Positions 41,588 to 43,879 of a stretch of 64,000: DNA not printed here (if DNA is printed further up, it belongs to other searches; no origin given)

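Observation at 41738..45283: Coupled exported pair: caspase-like C14 protease with a DUF4384-like tail, plus an uncharacterised 514-aa partner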

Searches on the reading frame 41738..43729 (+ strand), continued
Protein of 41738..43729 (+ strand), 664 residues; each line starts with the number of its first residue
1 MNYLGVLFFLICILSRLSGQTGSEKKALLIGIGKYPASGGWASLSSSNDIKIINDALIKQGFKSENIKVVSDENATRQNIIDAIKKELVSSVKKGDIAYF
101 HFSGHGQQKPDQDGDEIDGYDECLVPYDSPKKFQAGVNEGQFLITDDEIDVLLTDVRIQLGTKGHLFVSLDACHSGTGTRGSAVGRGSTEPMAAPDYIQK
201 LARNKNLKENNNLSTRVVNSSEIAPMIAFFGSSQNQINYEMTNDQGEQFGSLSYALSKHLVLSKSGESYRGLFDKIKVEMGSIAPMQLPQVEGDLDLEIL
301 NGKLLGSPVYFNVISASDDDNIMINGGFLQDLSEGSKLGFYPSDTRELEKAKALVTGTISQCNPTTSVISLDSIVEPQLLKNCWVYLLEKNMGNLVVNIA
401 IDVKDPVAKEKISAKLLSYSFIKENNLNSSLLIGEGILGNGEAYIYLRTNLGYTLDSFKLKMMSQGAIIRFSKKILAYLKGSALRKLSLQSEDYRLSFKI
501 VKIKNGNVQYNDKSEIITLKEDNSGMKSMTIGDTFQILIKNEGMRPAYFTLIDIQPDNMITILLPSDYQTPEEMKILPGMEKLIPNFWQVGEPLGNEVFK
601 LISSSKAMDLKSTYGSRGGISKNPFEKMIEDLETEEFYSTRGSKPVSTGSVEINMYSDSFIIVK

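Call 51: fold_search(model_id=the predicted structure, library=pdb)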
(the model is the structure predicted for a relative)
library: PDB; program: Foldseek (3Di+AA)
matches with E <= 10: 1486; with E <= 0.001: 206
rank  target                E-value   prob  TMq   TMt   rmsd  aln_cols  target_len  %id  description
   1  3bij_B                1.7e-13  1.00  0.29  0.69   6.8       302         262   24  Crystal structure of protein GSU0716 from Geobacter sulfurreducens. Northeast Structural Genomics target GsR13 (released 2007-12-11)
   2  9n3f                  2.5e-13  1.00  0.30  0.61   8.6       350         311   18  Crystal structure of Arabidopsis Metacaspase 9 C147G at pH 7.5 (released 2025-06-11)
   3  9n3d                  2.5e-13  1.00  0.30  0.61   8.6       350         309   18  Crystal structure of Arabidopsis metacaspase 9 C147G at pH 4.2 (released 2025-06-11)
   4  9n3e_A                3.4e-13  1.00  0.30  0.61   8.7       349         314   19  Crystal structure of Arabidopsis metacaspase 9 C147G at pH 5.5 (released 2025-06-11)
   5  3bij_C                6.6e-13  1.00  0.29  0.68   6.1       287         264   23  Crystal structure of protein GSU0716 from Geobacter sulfurreducens. Northeast Structural Genomics target GsR13 (released 2007-12-11)
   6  9n3e_B                7.0e-13  1.00  0.30  0.60   8.7       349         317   18  Crystal structure of Arabidopsis metacaspase 9 C147G at pH 5.5 (released 2025-06-11)
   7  3bij_A                7.8e-13  1.00  0.30  0.71   6.1       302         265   22  Crystal structure of protein GSU0716 from Geobacter sulfurreducens. Northeast Structural Genomics target GsR13 (released 2007-12-11)
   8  8a53_C                7.8e-13  1.00  0.29  0.60   8.5       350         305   18  Crystal structure of AtMCA-IIf C147A (metacaspase 9) from Arabidopsis thaliana (released 2023-05-31)
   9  8a53_B                8.8e-13  1.00  0.29  0.60   8.4       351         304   19  Crystal structure of AtMCA-IIf C147A (metacaspase 9) from Arabidopsis thaliana (released 2023-05-31)
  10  8a53_A                1.0e-12  1.00  0.30  0.62   8.4       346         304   18  Crystal structure of AtMCA-IIf C147A (metacaspase 9) from Arabidopsis thaliana (released 2023-05-31)
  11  6w8r_B                1.3e-12  1.00  0.30  0.55   8.9       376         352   20  Crystal structure of metacaspase 4 C139A from Arabidopsis (released 2020-05-20)
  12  6w8r_A                8.0e-12  1.00  0.30  0.53   9.1       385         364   19  Crystal structure of metacaspase 4 C139A from Arabidopsis (released 2020-05-20)
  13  6w8s_D                2.5e-11  1.00  0.30  0.53   8.9       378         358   19  Crystal structure of metacaspase 4 from Arabidopsis (released 2020-05-20)
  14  6w8s_C                2.8e-11  1.00  0.30  0.54   8.8       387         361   19  Crystal structure of metacaspase 4 from Arabidopsis (released 2020-05-20)
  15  6w8s_B                3.7e-11  1.00  0.30  0.53   9.8       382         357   20  Crystal structure of metacaspase 4 from Arabidopsis (released 2020-05-20)
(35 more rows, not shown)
